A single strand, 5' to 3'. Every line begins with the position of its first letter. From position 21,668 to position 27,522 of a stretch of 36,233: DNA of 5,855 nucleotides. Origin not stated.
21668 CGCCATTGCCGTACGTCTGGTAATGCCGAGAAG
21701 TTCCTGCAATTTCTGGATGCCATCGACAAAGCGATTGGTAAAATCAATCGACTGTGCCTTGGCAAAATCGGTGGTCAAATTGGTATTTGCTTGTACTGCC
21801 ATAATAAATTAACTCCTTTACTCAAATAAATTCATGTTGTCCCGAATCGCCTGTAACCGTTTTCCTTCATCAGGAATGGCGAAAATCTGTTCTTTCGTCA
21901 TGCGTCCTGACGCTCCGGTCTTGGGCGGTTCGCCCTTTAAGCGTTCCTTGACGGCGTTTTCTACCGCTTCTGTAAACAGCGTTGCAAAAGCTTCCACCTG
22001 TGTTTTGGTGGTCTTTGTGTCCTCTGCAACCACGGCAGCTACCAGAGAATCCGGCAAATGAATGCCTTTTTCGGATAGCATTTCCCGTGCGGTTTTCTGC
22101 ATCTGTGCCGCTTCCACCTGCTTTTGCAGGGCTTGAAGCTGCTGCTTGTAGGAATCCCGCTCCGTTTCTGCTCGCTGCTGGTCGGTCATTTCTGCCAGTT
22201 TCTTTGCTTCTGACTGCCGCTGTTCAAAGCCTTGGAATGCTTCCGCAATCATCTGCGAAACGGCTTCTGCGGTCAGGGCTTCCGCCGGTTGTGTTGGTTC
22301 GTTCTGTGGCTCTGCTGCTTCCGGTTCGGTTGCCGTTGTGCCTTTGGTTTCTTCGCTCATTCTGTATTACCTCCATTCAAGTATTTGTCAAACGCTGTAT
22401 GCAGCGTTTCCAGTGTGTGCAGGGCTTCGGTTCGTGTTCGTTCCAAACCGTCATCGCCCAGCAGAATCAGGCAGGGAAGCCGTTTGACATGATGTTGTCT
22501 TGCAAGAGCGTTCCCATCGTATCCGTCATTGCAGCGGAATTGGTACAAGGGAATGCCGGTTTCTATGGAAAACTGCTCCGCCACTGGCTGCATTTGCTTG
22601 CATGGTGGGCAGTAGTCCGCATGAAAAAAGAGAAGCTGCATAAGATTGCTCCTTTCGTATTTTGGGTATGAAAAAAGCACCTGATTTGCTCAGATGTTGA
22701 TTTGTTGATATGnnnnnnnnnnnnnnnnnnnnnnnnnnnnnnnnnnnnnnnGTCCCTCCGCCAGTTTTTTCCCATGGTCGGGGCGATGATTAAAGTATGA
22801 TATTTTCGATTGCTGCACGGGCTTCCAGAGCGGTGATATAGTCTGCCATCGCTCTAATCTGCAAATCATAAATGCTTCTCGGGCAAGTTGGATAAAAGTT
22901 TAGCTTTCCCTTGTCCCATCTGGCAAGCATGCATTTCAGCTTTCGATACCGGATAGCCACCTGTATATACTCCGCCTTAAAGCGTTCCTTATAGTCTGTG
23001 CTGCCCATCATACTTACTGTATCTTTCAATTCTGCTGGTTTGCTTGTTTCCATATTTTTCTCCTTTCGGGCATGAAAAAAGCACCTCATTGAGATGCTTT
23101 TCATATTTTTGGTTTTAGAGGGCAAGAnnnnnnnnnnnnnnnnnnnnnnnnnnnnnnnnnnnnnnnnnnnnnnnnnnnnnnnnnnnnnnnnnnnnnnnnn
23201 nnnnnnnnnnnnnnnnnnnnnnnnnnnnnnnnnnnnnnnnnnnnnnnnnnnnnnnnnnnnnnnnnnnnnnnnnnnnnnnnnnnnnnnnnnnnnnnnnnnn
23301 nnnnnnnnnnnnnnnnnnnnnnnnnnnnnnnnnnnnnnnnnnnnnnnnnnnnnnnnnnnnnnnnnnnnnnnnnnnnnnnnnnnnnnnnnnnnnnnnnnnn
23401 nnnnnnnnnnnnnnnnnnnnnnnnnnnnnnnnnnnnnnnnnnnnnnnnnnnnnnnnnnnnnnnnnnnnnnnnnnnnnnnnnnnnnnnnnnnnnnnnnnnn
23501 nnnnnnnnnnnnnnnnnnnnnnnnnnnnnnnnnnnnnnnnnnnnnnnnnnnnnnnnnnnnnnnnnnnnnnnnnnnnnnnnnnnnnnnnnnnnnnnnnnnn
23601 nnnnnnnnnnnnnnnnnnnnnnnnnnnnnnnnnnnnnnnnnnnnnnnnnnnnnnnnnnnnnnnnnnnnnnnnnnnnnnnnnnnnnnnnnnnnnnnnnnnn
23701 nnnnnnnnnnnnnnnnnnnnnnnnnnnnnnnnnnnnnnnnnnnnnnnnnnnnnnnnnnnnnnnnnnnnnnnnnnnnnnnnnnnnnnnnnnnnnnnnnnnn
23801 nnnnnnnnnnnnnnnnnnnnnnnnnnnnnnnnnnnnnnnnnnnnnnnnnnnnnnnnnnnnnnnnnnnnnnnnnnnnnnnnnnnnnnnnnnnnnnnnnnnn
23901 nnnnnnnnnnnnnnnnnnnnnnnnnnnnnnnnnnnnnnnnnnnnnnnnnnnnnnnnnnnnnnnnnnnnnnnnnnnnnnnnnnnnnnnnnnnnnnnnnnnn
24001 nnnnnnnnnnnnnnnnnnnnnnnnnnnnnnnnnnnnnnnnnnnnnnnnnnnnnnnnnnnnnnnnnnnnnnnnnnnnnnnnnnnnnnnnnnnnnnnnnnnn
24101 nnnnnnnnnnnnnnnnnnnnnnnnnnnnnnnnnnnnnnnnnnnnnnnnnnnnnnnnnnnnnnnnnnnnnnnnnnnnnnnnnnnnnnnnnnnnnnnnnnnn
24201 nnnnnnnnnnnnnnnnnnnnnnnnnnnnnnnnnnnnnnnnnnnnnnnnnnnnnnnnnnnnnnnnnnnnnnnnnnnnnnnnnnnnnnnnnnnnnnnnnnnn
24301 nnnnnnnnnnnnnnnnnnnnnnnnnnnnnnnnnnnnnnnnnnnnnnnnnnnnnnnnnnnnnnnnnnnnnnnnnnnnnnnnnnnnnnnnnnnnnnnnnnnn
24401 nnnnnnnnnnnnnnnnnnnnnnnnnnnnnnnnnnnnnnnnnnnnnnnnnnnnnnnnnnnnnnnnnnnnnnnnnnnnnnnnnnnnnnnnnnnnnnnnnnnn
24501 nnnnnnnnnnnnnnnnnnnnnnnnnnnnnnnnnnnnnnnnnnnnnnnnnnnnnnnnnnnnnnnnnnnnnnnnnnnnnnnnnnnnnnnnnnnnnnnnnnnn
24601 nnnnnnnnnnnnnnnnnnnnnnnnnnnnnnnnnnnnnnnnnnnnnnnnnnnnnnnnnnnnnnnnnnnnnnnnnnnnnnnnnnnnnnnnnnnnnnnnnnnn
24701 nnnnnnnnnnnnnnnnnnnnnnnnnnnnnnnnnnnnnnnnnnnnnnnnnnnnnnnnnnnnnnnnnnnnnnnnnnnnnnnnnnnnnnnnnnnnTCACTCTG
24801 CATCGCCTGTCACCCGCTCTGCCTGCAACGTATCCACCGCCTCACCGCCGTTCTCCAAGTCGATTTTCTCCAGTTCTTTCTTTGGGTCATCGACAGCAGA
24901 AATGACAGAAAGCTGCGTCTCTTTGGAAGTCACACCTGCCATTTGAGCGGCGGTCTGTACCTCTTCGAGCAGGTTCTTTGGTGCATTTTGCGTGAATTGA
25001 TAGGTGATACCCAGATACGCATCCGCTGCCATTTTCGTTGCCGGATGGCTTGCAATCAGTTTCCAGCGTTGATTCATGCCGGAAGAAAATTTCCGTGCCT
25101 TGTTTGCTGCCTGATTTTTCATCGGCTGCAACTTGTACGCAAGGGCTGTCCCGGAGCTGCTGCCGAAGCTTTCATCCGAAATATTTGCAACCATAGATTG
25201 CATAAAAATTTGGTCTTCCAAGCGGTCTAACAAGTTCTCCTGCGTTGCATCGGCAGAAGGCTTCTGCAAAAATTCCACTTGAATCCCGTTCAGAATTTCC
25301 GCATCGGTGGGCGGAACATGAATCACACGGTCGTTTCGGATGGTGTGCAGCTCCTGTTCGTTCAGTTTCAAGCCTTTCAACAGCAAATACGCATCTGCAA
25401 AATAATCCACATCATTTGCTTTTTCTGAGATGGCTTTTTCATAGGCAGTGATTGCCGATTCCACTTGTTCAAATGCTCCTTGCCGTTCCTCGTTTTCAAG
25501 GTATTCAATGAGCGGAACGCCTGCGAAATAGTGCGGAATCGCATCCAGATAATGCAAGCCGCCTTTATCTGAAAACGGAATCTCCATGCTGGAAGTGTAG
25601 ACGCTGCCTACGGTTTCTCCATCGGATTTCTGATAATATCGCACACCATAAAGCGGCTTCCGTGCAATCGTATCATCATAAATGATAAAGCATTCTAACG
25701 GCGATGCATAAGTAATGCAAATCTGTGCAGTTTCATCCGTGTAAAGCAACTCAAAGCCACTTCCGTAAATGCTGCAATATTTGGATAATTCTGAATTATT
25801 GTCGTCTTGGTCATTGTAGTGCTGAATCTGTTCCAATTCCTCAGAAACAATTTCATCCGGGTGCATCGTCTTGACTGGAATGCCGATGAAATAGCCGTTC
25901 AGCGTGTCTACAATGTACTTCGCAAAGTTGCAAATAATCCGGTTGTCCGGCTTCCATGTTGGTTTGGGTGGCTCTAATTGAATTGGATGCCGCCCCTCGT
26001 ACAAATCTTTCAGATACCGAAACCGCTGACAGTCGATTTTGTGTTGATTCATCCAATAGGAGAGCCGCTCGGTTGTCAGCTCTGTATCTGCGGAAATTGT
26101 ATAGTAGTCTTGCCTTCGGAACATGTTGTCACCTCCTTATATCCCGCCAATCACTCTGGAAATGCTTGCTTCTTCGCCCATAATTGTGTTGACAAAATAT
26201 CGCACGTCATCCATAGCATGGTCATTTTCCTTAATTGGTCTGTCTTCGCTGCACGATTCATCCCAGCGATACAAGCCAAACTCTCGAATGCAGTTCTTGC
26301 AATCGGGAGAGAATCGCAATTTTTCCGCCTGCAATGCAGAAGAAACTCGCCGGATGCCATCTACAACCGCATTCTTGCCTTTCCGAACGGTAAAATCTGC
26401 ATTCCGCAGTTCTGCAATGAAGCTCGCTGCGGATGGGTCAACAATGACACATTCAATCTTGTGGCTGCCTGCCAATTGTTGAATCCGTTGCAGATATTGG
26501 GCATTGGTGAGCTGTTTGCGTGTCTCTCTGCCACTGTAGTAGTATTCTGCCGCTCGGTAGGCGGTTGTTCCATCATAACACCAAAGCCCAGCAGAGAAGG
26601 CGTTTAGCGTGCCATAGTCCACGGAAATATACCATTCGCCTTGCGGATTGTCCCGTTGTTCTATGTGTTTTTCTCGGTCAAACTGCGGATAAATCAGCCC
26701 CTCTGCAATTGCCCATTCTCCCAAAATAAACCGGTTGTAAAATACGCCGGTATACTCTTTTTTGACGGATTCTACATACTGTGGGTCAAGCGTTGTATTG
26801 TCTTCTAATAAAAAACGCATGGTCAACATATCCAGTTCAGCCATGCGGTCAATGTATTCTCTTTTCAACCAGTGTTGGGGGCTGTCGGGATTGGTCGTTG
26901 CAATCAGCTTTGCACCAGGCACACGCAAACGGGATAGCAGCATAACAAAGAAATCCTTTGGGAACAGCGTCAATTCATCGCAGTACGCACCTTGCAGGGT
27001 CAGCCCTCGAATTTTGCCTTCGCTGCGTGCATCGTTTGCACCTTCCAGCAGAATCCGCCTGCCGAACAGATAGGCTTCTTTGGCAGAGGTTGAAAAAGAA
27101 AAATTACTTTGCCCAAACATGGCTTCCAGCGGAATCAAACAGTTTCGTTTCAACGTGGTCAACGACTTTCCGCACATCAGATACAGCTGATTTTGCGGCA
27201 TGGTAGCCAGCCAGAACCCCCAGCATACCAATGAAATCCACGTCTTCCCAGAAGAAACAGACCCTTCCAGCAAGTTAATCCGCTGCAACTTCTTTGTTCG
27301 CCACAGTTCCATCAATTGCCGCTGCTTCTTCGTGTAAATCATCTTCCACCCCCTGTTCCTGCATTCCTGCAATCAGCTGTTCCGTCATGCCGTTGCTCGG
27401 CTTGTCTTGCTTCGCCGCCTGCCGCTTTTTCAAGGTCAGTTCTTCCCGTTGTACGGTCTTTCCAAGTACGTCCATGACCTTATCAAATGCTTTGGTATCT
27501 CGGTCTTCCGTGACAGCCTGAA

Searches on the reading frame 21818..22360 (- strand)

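Call 65: search_protein_families(library=pfam, proteins=[window:21818-22360:-], max_evalue=0.01)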
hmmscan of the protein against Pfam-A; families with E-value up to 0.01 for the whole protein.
window:21818-22360:- (180 aa): 1 family
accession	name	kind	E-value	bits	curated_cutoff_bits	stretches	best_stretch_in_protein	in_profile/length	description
PF14265.11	DUF4355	-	1.9e-21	77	25.4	1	40-143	23-124/124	Capsid assembly scaffolding protein Gp46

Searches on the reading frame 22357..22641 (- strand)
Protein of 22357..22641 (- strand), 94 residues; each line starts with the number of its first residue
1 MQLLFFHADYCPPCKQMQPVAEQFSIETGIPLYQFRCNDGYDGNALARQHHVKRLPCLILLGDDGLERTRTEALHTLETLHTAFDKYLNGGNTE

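Call 65: search_protein_families(library=pfam, proteins=[window:22357-22641:-], max_evalue=0.01)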
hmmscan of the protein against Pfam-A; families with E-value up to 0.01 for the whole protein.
window:22357-22641:- (94 aa): 3 families
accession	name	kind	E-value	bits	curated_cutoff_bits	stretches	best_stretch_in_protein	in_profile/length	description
PF00085.26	Thioredoxin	-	2.9e-07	30.9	23.5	1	3-81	22-98/103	Thioredoxin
PF13905.12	Thioredoxin_8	-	7e-07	29.9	27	0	3-25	5-27/94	Thioredoxin-like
PF13728.12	TraF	-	0.0004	20.7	23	1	3-61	133-199/224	F plasmid transfer operon protein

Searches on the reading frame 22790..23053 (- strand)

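Call 65: search_protein_families(library=pfam, proteins=[window:22790-23053:-], max_evalue=0.01)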
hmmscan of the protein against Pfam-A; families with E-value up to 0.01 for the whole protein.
window:22790-23053:- (87 aa): 1 family
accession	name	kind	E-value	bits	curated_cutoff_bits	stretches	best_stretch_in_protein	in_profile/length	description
PF21825.2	crAss001_48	-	7e-17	61.5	24.8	1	20-81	2-60/61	crAss001_48 related protein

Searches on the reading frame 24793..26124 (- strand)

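Call 6: search_protein_families(library=pfam, proteins=[window:24793-26124:-], max_evalue=0.01)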
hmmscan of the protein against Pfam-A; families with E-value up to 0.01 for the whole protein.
window:24793-26124:- (443 aa): 1 family
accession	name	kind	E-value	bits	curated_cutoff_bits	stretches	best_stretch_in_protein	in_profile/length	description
PF05133.19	SPP1_portal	-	8.5e-121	404.2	25.5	1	25-425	5-410/416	Phage portal protein, SPP1 Gp6-like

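Call 7: search_protein_families(library=phrogs, proteins=[window:24793-26124:-], max_evalue=0.001)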
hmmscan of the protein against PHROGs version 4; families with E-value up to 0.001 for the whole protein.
window:24793-26124:- (443 aa): 5 families
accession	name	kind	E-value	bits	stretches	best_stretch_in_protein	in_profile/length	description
phrog_64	-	head and packaging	4.1e-129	432.5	1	10-426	69-496/547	portal protein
phrog_9064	-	head and packaging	8.2e-32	111.6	1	216-425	2-206/228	portal protein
phrog_8065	-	unknown function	1.1e-21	78.6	1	7-133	31-160/165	-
phrog_8418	-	head and packaging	1.2e-17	65.3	1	329-426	2-102/136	portal protein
phrog_38065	-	head and packaging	1.8e-06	29.3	1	19-86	25-94/106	portal protein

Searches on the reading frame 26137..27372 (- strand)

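Call 6: search_protein_families(library=pfam, proteins=[window:26137-27372:-], max_evalue=0.01)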
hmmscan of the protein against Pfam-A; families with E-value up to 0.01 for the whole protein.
window:26137-27372:- (411 aa): 3 families
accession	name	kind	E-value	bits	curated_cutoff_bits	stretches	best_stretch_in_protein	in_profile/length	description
PF03237.21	Terminase_6N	-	1e-14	55.1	22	1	35-234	2-214/215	Terminase large subunit, T4likevirus-type, N-terminal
PF04466.19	Terminase_3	-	8.4e-08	32.4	23.2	1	90-206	64-186/201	Phage terminase large subunit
PF17288.8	Terminase_3C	-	0.0022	18.8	26.7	0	286-394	34-153/155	Terminase RNAseH like domain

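Call 7: search_protein_families(library=phrogs, proteins=[window:26137-27372:-], max_evalue=0.001)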
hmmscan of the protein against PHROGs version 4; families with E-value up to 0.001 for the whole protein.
window:26137-27372:- (411 aa): 6 families
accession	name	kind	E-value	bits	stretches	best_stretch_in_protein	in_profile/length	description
phrog_2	-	head and packaging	2.9e-50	172.8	1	14-401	267-596/807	terminase large subunit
phrog_10250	-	head and packaging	1.7e-45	156.5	1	204-399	2-217/228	terminase large subunit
phrog_5653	-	head and packaging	2.2e-24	87.3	1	218-403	1-186/199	terminase large subunit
phrog_6672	-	head and packaging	1.1e-19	71.5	1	278-402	8-134/145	terminase large subunit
phrog_3717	-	head and packaging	8.4e-13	49.4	1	34-258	27-263/277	terminase large subunit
phrog_979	-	head and packaging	5.4e-11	42.9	1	4-192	143-341/642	terminase large subunit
